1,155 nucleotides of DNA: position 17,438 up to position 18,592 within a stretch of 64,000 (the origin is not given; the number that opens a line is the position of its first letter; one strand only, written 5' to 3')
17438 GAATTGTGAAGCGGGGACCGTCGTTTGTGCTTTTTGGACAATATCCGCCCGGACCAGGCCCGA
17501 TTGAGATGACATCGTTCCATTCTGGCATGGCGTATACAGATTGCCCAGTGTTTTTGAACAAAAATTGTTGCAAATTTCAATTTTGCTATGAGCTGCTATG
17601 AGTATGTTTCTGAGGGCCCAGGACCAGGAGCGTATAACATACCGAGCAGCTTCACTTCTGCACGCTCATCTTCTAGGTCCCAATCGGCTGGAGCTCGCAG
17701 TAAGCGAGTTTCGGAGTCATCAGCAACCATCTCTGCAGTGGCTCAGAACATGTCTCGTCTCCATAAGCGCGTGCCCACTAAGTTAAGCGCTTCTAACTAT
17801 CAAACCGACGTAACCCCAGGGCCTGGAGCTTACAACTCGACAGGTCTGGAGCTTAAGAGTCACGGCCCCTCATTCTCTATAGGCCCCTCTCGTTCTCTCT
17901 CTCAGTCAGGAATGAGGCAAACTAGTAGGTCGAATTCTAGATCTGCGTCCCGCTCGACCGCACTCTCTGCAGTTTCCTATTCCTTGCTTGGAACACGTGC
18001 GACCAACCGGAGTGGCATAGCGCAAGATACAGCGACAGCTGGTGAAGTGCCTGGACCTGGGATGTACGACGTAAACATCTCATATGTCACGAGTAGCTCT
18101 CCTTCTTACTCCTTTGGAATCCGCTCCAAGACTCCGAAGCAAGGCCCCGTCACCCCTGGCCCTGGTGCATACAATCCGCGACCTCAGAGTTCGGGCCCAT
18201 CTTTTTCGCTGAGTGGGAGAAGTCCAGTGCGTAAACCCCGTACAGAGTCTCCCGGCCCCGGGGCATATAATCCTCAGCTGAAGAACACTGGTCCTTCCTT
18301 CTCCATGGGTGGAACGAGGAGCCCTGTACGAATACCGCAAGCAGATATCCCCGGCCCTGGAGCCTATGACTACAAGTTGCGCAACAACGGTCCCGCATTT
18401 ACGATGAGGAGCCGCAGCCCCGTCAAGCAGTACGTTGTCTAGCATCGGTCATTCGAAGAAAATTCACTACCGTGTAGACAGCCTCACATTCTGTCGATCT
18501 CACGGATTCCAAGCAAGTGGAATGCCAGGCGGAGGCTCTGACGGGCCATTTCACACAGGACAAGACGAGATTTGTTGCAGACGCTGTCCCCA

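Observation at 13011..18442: Cluster of sperm-tail PG-rich (SHIPPO-type) repeat genes, including a divergent pair sharing a 59-bp promoter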

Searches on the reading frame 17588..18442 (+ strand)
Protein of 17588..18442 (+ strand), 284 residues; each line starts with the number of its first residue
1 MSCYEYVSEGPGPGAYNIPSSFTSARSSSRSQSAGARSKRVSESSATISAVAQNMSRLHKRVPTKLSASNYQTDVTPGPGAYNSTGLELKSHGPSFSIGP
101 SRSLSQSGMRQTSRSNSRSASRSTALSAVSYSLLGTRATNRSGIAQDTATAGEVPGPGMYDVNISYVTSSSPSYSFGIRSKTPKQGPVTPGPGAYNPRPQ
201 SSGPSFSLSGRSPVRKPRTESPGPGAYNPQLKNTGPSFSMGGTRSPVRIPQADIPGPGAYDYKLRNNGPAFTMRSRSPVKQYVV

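Call 3: search_protein_families(library=pfam, proteins=[window:17588-18442:+], max_evalue=1)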
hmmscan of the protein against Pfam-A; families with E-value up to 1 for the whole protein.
window:17588-18442:+ (284 aa): 1 family
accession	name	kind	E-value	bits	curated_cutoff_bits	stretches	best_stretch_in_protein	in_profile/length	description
PF07004.17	SHIPPO-rpt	-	8.7e-33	111.4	20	6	154-182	1-32/33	Sperm-tail PG-rich repeat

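Call 12: search_solved_structures(query=window:17588-18442:+, max_evalue=0.01, show_alignments=1)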
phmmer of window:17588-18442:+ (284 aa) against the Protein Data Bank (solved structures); distinct sequences matched with E-value up to 0.01: 4.
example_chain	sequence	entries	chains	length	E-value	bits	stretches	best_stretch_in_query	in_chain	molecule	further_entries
9e5c_0r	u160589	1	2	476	3.8e-09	39.8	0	151-229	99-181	Sperm-tail PG-rich repeat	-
8snb_5A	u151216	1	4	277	4.7e-05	26.4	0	146-199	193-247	Outer dense fiber protein 3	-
8iyj_Y0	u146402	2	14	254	5.6e-05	26.1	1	154-228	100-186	Outer dense fiber protein 3 | Ciliary microtubule associated protein 1A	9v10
8otz_A1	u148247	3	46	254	5.7e-05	26.1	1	154-228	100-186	Outer dense fiber of sperm tails 3 | Ciliary microtubule associated protein 1A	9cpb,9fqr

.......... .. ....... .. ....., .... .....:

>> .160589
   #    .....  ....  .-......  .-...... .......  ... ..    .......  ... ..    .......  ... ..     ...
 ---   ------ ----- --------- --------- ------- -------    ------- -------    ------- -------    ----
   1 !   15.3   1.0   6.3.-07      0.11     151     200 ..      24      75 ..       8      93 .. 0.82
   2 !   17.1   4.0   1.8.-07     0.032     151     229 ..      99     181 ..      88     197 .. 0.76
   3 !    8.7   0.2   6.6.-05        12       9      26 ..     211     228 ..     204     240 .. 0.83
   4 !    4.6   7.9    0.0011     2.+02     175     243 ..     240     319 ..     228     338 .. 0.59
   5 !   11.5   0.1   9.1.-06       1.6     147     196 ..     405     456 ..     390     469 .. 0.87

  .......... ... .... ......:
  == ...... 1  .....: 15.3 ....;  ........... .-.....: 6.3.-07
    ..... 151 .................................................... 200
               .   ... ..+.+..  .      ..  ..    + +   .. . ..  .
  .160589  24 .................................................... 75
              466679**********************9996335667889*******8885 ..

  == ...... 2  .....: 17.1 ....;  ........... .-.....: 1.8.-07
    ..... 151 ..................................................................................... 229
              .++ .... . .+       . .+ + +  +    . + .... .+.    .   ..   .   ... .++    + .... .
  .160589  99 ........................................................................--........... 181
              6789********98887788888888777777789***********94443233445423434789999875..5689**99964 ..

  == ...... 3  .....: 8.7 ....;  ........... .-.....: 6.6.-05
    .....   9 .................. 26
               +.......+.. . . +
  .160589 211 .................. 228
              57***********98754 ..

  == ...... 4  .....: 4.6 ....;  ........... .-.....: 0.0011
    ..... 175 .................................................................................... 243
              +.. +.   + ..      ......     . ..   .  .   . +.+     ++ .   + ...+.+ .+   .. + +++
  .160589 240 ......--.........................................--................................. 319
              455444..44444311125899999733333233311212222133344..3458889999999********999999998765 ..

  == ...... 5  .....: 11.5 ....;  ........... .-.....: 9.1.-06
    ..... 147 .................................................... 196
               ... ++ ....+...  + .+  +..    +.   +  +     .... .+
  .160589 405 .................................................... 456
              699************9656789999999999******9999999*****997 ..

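Call 17: find_homologous_proteins(query=window:17588-18442:+, max_evalue=0.00001)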
Query window:17588-18442:+ (284 aa): 1087 proteins with E <= 0.00001 among 8000 candidates; the best 120 are listed.
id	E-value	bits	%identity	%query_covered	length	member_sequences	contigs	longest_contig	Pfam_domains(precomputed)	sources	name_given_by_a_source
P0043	2.3e-173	593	100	100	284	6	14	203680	PF07004.18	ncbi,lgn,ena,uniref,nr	ncbi:Hypothetical protein DHA2_10522 [Giardia duodenalis]|uniref:SHIPPO repeat domain-containing pro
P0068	3.2e-150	517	71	100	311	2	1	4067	PF07004.18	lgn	-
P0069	1.5e-149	515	69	100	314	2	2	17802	PF07004.18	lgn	-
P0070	4.9e-146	503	84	100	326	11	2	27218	PF07004.18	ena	-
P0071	3.6e-43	166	31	94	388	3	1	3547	PF07004.18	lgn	-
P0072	1.5e-35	141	32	73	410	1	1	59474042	PF07004.18,PF14382.13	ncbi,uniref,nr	ncbi:hypothetical protein O6H91_12G103300 [Diphasiastrum complanatum]|uniref:Uncharacterized protein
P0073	1.2e-32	132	33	38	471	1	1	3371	PF07004.18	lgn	-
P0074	1.4e-32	131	33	44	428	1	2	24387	PF07004.18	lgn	-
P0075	5.0e-32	130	28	89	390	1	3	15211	PF07004.18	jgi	jgi:hypothetical protein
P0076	1.2e-31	128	29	89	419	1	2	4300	PF07004.18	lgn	-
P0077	6.1e-31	126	42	44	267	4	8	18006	PF07004.18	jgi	jgi:hypothetical protein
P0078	1.9e-30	124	27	92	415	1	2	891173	PF07004.18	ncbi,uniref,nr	ncbi:ODF3L2_1 [Blepharisma stoltei]|uniref:Uncharacterized protein n=1 Tax=Blepharisma stoltei TaxID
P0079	2.2e-30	124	30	73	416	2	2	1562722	PF07004.18,PF14382.13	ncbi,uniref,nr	ncbi:unnamed protein product [Blepharisma stoltei]|uniref:Uncharacterized protein n=1 Tax=Blepharism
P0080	5.8e-30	123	29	88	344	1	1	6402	PF07004.18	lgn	-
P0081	8.0e-30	122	29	93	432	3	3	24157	PF07004.18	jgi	jgi:hypothetical protein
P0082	1.4e-29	122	27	93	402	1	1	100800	PF07004.18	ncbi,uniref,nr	ncbi:hypothetical protein SteCoe_8230 [Stentor coeruleus]|uniref:Uncharacterized protein n=1 Tax=Ste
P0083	3.9e-29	120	33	45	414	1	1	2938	PF07004.18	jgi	-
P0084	2.1e-28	118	28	73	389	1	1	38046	PF07004.18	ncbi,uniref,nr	ncbi:hypothetical protein SteCoe_26216 [Stentor coeruleus]|uniref:Uncharacterized protein n=1 Tax=St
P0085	5.7e-28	116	31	93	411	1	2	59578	PF07004.18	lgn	-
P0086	7.8e-28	116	30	88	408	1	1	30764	PF07004.18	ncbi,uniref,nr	ncbi:h-shippo 1 [Cystoisospora suis]|uniref:H-shippo 1 n=1 Tax=Cystoisospora suis TaxID=483139 RepID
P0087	8.1e-28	116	30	64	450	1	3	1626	PF07004.18,PF14382.13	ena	-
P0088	1.9e-27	115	37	43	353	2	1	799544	PF07004.18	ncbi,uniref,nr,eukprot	ncbi:outer dense fiber protein 3-like [Selaginella moellendorffii]|uniref:outer dense fiber protein 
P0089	2.0e-27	115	35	67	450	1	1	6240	PF07004.18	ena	-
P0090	2.3e-27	114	26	90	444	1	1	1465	PF07004.18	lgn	-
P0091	2.7e-27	114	31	73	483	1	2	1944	PF07004.18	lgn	-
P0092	2.8e-27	114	30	74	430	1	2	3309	PF07004.18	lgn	-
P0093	2.9e-27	114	31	71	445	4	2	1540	PF07004.18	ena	-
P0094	4.7e-27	113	32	64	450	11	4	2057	PF07004.18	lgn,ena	-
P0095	5.6e-27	113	33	71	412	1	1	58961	PF07004.18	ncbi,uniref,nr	ncbi:hypothetical protein SteCoe_18142 [Stentor coeruleus]|uniref:Uncharacterized protein n=1 Tax=St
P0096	6.1e-27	113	28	96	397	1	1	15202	PF07004.18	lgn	-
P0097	6.7e-27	113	38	85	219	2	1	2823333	PF07004.18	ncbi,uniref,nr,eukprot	ncbi:SHIPPO repeat domain-containing protein [Giardia muris]|uniref:SHIPPO repeat domain-containing 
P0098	8.2e-27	113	41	38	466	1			PF07004.18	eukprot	eukprot:TRINITY_DN1562_c0_g1_i1.p1 TRINITY_DN1562_c0_g1~~TRINITY_DN1562_c0_g1_i1.p1 ORF type:complet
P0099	1.2e-26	112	26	96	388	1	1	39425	PF07004.18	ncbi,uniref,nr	ncbi:hypothetical protein SteCoe_25740 [Stentor coeruleus]|uniref:Uncharacterized protein n=1 Tax=St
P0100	3.3e-26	111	32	45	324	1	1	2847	PF07004.18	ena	-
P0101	1.2e-25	109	35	67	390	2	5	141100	PF07004.18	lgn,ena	-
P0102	1.6e-25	108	32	95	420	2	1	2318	PF07004.18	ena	-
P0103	1.8e-25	108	38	39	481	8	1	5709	PF07004.18,PF14382.13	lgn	-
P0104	2.0e-25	108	27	91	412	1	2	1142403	PF07004.18,PF14382.13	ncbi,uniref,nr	ncbi:unnamed protein product [Blepharisma stoltei]|uniref:Uncharacterized protein n=1 Tax=Blepharism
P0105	2.1e-25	108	33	71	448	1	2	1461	PF07004.18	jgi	jgi:hypothetical protein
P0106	3.6e-25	107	31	71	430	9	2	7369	PF07004.18,PF14382.13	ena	-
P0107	6.7e-25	106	29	72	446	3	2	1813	PF07004.18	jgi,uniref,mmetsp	uniref:Uncharacterized protein n=1 Tax=Hemiselmis andersenii TaxID=464988 RepID=A0A6U4ZA75_HEMAN|mme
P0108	7.7e-25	106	32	49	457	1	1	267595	PF07004.18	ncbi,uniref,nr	ncbi:hypothetical protein LSH36_800g00042 [Paralvinella palmiformis]|uniref:Uncharacterized protein 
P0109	1.1e-24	106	28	73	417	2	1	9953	PF07004.18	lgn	-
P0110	1.2e-24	106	27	90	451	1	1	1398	PF07004.18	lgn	-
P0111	1.5e-24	105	28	45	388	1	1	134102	PF07004.18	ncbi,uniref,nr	ncbi:hypothetical protein SteCoe_3892 [Stentor coeruleus]|uniref:Uncharacterized protein n=1 Tax=Ste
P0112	1.9e-24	105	30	95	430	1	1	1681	PF07004.18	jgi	-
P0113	4.1e-24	104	25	89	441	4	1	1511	PF07004.18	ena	-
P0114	4.1e-24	104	25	88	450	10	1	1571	PF07004.18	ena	-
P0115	4.7e-24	104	29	88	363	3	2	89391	PF07004.18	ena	-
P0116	5.4e-24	103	32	71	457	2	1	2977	PF07004.18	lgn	-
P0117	8.1e-24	103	29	72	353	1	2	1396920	PF07004.18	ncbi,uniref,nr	ncbi:unnamed protein product [Blepharisma stoltei]|uniref:Sperm-tail PG-rich repeat-containing prote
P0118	8.9e-24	103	27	93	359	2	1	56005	PF07004.18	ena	-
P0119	1.0e-23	102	39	44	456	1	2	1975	PF07004.18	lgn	-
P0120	1.1e-23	102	29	92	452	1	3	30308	PF07004.18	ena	-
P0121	1.2e-23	102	30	73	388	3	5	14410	PF07004.18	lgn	-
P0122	2.0e-23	101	31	89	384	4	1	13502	PF07004.18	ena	-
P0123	2.6e-23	101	37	37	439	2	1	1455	PF07004.18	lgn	-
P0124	2.8e-23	101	26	95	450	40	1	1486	PF07004.18,PF14382.13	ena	-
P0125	3.5e-23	101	23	93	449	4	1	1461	PF07004.18,PF14382.13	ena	-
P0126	3.5e-23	101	29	91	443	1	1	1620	PF07004.18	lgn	-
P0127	4.2e-23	100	27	93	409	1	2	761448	PF07004.18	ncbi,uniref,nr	ncbi:unnamed protein product [Blepharisma stoltei]|uniref:Uncharacterized protein n=1 Tax=Blepharism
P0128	5.4e-23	100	29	98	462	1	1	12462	PF07004.18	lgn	-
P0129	6.3e-23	100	36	39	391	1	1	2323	PF07004.18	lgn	-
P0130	6.6e-23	100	28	93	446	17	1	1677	PF07004.18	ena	-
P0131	7.0e-23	100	29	95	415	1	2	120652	PF07004.18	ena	-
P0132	8.9e-23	99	28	89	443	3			PF07004.18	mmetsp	mmetsp:Transcript_192/g.173 ORF Transcript_192/g.173 Transcript_192/m.173 type:complete len:444 (-) 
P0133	1.0e-22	99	26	96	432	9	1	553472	PF07004.18,PF14382.13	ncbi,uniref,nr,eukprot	ncbi:unnamed protein product (macronuclear) [Paramecium tetraurelia]|uniref:Uncharacterized protein 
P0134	1.2e-22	99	28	89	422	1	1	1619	PF07004.18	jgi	-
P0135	1.3e-22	99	30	96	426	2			PF07004.18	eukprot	eukprot:CAMPEP_0173385460 /NCGR_PEP_ID=MMETSP1356-20130122/8064_1 /TAXON_ID=77927 ORGANISM="Hemiselm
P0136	1.3e-22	99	26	97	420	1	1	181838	PF07004.18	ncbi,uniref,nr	ncbi:hypothetical protein SteCoe_1040 [Stentor coeruleus]|uniref:Outer dense fiber protein 3 n=1 Tax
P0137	1.5e-22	99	35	48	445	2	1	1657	PF07004.18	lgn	-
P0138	2.1e-22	98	32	69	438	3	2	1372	PF07004.18,PF14382.13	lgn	-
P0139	2.3e-22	98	30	89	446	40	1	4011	PF07004.18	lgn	-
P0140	2.3e-22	98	29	72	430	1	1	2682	PF07004.18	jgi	jgi:hypothetical protein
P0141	2.5e-22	98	35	66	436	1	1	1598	PF07004.18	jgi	-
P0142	2.7e-22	98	27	89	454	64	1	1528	PF07004.18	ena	-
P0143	2.9e-22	98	27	89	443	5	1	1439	PF07004.18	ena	-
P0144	2.9e-22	98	29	72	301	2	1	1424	PF07004.18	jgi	jgi:hypothetical protein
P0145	3.5e-22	97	28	97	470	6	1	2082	PF07004.18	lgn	-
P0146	4.1e-22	97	28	93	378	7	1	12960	PF07004.18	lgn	-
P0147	4.3e-22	97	30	65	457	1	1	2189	PF07004.18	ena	-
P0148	4.8e-22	97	25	89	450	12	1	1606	PF07004.18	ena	-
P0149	5.4e-22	97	29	95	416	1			PF07004.18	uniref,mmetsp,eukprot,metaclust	uniref:Uncharacterized protein n=1 Tax=Chromera velia CCMP2878 TaxID=1169474 RepID=A0A0G4GMQ6_9ALVE|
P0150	5.9e-22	97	34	38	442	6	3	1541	PF07004.18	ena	-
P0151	6.1e-22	97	27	97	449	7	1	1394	PF07004.18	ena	-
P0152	6.3e-22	97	32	79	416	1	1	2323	PF07004.18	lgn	-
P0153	6.5e-22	97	28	94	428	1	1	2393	PF07004.18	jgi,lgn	-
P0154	6.7e-22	96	34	42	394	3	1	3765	PF07004.18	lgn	-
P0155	7.1e-22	96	33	93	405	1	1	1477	PF07004.18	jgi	-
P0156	8.8e-22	96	31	65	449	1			PF07004.18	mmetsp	mmetsp:Transcript_314/g.298 ORF Transcript_314/g.298 Transcript_314/m.298 type:complete len:450 (+) 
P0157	1.0e-21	96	38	46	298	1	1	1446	PF07004.18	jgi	-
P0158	1.4e-21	95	28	89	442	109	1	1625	PF07004.18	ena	-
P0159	1.4e-21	95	30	90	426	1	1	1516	PF07004.18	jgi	-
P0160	1.6e-21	95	27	94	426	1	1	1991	PF07004.18,PF14382.13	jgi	-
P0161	1.9e-21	95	33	70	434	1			PF07004.18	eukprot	eukprot:TRINITY_DN61864_c0_g1_i1.p1 TRINITY_DN61864_c0_g1~~TRINITY_DN61864_c0_g1_i1.p1 ORF type:comp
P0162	2.1e-21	95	32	94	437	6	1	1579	PF07004.18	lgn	-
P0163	2.2e-21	95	28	90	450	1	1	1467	PF07004.18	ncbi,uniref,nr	ncbi:unnamed protein product [Moneuplotes crassus]|uniref:Uncharacterized protein n=1 Tax=Euplotes c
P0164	2.4e-21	95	30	95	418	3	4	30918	PF07004.18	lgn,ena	-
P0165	2.4e-21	95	28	88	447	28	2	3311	PF07004.18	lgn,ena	-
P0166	2.4e-21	95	36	38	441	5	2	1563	PF07004.18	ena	-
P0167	2.5e-21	95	34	48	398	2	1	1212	PF07004.18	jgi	-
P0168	2.5e-21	95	28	79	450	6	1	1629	PF07004.18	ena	-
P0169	2.7e-21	94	29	90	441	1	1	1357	PF07004.18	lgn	-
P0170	3.4e-21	94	31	75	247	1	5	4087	PF07004.18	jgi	jgi:rRNA maturation protein Nop10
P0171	3.9e-21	94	27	67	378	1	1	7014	PF07004.18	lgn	-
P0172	4.3e-21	94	31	69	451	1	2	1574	PF07004.18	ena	-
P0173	4.5e-21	94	33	88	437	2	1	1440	PF07004.18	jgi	-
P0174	5.3e-21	94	29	92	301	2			PF07004.18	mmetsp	mmetsp:Transcript_6993/g.6840 ORF Transcript_6993/g.6840 Transcript_6993/m.6840 type:complete len:30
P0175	5.6e-21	93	28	84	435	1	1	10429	PF07004.18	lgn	-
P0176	5.7e-21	93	29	74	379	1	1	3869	PF07004.18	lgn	-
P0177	6.3e-21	93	30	71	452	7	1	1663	PF07004.18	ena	-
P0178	6.3e-21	93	28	98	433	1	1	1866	PF07004.18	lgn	-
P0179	6.9e-21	93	23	93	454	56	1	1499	PF07004.18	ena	-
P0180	7.1e-21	93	34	71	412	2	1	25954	PF07004.18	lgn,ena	-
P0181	7.2e-21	93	28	92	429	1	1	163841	PF07004.18,PF14382.13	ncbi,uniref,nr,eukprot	ncbi:hypothetical protein IMG5_102570 [Ichthyophthirius multifiliis]|uniref:Uncharacterized protein 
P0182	7.6e-21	93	27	88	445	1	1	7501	PF07004.18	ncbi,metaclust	ncbi:hypothetical protein IMG5_126740, partial [Ichthyophthirius multifiliis]|metaclust:status=activ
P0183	8.0e-21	93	32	69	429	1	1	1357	PF07004.18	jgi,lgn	-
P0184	8.8e-21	93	28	95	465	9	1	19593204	PF07004.18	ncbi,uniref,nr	ncbi:outer dense fiber protein 3-like isoform X6 [Eriocheir sinensis]|uniref:outer dense fiber prote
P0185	9.2e-21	93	36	42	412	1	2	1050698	PF07004.18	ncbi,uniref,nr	ncbi:ODF3L2_2 [Blepharisma stoltei]|uniref:Uncharacterized protein n=1 Tax=Blepharisma stoltei TaxID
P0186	9.3e-21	93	30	92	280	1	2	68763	PF07004.18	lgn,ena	-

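Call 18: find_encoding_contigs(protein=P0097, flank=10000, max_places=3)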
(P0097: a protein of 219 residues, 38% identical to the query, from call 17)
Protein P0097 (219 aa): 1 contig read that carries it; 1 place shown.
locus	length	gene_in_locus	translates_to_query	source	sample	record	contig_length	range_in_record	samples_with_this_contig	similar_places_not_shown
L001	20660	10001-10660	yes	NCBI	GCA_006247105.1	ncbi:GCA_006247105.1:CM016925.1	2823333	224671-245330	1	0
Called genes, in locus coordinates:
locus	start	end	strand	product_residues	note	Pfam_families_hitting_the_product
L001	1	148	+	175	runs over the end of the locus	-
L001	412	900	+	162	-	PF12352:V-SNARE_C (faint)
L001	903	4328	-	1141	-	-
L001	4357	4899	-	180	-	PF00137:ATP-synt_C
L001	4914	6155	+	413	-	PF07719:TPR_2 (faint), PF12895:ANAPC3 (faint), PF13424:TPR_12 (faint), PF14559:TPR_19 (faint), PF00515:TPR_1 (faint), PF13181:TPR_8 (faint), PF13428:TPR_14 (faint), PF13432:TPR_16 (faint), +1 more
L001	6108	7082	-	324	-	-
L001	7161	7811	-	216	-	-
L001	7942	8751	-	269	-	-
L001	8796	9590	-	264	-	PF07004:SHIPPO-rpt (faint)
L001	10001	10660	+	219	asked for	PF07004:SHIPPO-rpt (weak)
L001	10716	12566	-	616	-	PF03485:Arg_tRNA_synt_N (faint), PF00750:tRNA-synt_1d, PF05746:DALR_1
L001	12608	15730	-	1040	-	-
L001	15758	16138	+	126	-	-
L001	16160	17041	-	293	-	PF00069:Pkinase, PF07714:PK_Tyr_Ser-Thr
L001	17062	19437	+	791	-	PF00501:AMP-binding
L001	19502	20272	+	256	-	PF04893:Yip1 (weak)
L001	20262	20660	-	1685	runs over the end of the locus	-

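Call 19: find_encoding_contigs(protein=P0069, flank=10000, max_places=3)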
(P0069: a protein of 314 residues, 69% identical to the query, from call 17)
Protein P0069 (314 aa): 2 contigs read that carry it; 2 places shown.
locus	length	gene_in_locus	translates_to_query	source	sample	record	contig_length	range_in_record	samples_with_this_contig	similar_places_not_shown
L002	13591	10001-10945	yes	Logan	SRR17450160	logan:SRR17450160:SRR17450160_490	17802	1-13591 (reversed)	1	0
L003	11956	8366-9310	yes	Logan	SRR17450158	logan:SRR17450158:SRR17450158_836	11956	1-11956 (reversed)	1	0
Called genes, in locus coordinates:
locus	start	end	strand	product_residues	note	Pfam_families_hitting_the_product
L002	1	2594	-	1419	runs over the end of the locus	-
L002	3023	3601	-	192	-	PF00137:ATP-synt_C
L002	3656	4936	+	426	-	PF00515:TPR_1 (faint), PF07719:TPR_2 (faint), PF13181:TPR_8 (faint), PF13414:TPR_11 (faint), PF13432:TPR_16 (faint), PF14559:TPR_19 (faint)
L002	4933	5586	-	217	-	-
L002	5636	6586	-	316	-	-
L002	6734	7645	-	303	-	-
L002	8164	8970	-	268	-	-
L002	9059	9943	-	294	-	PF07004:SHIPPO-rpt (faint)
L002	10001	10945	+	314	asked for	PF07004:SHIPPO-rpt (faint)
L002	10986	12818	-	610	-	PF03485:Arg_tRNA_synt_N (faint), PF00750:tRNA-synt_1d, PF05746:DALR_1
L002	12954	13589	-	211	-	?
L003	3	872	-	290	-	?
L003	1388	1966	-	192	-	PF00137:ATP-synt_C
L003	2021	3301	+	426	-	PF00515:TPR_1 (faint), PF07719:TPR_2 (faint), PF13181:TPR_8 (faint), PF13414:TPR_11 (faint), PF13432:TPR_16 (faint), PF14559:TPR_19 (faint)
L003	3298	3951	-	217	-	-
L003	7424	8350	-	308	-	PF07004:SHIPPO-rpt (faint)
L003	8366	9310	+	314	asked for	PF07004:SHIPPO-rpt (faint)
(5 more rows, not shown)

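Call 26: find_encoding_contigs(protein=P0070, flank=7000, max_places=1)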
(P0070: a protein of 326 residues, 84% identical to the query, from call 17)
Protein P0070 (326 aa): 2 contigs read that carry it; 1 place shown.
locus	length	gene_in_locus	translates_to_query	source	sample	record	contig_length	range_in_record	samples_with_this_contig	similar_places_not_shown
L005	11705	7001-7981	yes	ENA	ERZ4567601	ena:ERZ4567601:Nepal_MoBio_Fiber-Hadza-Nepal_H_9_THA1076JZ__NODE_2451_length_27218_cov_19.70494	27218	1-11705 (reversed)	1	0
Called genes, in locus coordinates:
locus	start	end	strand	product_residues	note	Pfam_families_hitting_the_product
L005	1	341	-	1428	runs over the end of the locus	-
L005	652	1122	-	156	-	PF00137:ATP-synt_C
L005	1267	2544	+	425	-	PF07719:TPR_2 (faint), PF12895:ANAPC3 (faint), PF00515:TPR_1 (faint), PF13174:TPR_6 (faint), PF13181:TPR_8 (faint), PF13371:TPR_9 (faint), PF13414:TPR_11 (faint), PF13428:TPR_14 (faint), +4 more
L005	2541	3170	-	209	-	-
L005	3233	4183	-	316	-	-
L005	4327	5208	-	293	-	-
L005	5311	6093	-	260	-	-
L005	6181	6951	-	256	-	PF07004:SHIPPO-rpt (faint)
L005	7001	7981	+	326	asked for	PF07004:SHIPPO-rpt (weak)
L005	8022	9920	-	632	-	PF00750:tRNA-synt_1d, PF05746:DALR_1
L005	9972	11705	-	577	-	?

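Call 78: search_protein_families(library=pfam, proteins=[L001:6111-7082:-, L001:7164-7811:-, L001:7945-8751:-, L001:8799-9590:-, L001:10001-10657:+, L002:4936-5586:-, L005:2544-3170:-], max_evalue=1)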
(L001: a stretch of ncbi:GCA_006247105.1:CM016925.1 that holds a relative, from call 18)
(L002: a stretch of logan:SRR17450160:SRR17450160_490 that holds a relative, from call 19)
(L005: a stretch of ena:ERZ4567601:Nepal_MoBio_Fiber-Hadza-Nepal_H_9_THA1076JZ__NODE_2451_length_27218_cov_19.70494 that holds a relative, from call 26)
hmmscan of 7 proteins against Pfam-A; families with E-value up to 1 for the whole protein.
L001:6111-7082:- (324 aa): 0 families

L001:7164-7811:- (216 aa): 0 families

L001:7945-8751:- (269 aa): 0 families

L001:8799-9590:- (264 aa): 1 family
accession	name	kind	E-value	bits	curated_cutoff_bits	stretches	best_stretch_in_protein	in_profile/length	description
PF07004.17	SHIPPO-rpt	-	9.7e-09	36.2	20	2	231-254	1-30/33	Sperm-tail PG-rich repeat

L001:10001-10657:+ (219 aa): 1 family
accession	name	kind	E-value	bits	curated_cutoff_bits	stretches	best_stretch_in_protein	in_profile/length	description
PF07004.17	SHIPPO-rpt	-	3.8e-25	87.5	20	5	122-151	1-33/33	Sperm-tail PG-rich repeat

L002:4936-5586:- (217 aa): 1 family
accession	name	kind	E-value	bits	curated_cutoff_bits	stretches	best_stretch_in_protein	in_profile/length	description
PF07004.17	SHIPPO-rpt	-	0.027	16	20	0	11-24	1-12/33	Sperm-tail PG-rich repeat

L005:2544-3170:- (209 aa): 0 families
